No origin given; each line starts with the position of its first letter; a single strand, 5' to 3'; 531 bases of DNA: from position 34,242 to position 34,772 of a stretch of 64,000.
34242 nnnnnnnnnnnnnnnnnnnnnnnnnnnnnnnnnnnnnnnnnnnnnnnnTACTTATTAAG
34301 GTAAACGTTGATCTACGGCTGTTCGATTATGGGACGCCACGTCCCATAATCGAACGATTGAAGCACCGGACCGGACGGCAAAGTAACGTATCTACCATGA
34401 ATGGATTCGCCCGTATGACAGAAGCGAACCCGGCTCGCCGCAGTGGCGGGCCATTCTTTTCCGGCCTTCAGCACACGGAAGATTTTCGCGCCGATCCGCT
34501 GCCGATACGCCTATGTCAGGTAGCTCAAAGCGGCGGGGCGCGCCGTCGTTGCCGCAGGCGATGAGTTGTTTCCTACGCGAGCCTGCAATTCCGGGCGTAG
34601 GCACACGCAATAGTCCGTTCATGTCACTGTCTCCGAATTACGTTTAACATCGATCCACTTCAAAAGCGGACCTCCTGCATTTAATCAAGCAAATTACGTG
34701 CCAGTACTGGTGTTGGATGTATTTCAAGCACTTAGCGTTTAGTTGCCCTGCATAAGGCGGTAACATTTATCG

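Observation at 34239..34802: Duplicated regulatory module: two consensus sigma54 promoters, each with a 35-bp palindrome about 85 bp upstream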

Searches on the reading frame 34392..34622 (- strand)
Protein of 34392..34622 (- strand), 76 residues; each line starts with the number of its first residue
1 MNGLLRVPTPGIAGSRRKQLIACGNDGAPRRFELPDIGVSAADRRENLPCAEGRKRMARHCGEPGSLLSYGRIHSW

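Call 7: search_protein_families(library=ncbifam, proteins=[window:34392-34622:-], max_evalue=0.01)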
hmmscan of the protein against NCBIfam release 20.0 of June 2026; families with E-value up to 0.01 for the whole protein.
window:34392-34622:- (76 aa): 0 families

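Call 8: search_protein_families(library=pfam, proteins=[window:34392-34622:-], max_evalue=0.01)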
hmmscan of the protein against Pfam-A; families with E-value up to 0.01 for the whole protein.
window:34392-34622:- (76 aa): 0 families

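Call 55: find_homologous_proteins(query=window:34395-34622:-, max_evalue=10)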
Query seq(76 aa): no candidate shares three 5-residue words with the query. No homologue found.
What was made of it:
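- Tried and rejected: The word-indexed search of 5.8 billion proteins gave nothing (call 55).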

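Call 78: predict_structure(protein=window:34392-34622:-)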
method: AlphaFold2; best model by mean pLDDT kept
length: 76 residues; sequences in the alignment: 1
mean_pLDDT: 42.4   pTM: 0.25
mean pLDDT of the five models: 42.4, 40.6, 39.3, 38.9, 35.6
residues with pLDDT >= 90: 0; 70-90: 0; 50-70: 12; < 50: 64
segments of 3 or more residues with pLDDT < 50: 1-17, 23-25, 33-53, 56-76
pLDDT, mean of each block of 10 residues (from residue 1): 41 45 49 45 41 47 37 30
secondary structure, 60 per line:
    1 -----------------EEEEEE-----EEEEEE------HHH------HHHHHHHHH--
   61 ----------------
elements in order: E18-23 E29-34 H50-58
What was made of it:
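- Tried and rejected: AlphaFold on the small ORF. pLDDT was 42, which is uninformative (call 78).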

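Call 81: search_protein_representatives(protein=window:34392-34622:-)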
Query: 76 residues. Proteins with E-value up to 0.001 (for the whole library): 3; up to 1e-10: 1; up to 1e-30: 0. The best 3 are listed.
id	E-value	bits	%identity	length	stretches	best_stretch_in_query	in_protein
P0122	3.3e-28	113.3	73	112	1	1-74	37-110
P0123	4.0e-08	49.4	-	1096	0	-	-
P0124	8.4e-07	45.2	49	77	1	1-74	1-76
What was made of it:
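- AlphaFold finds no fold for it (pLDDT 42, call 78), and it has almost no relatives in the protein libraries (calls 55, 81).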
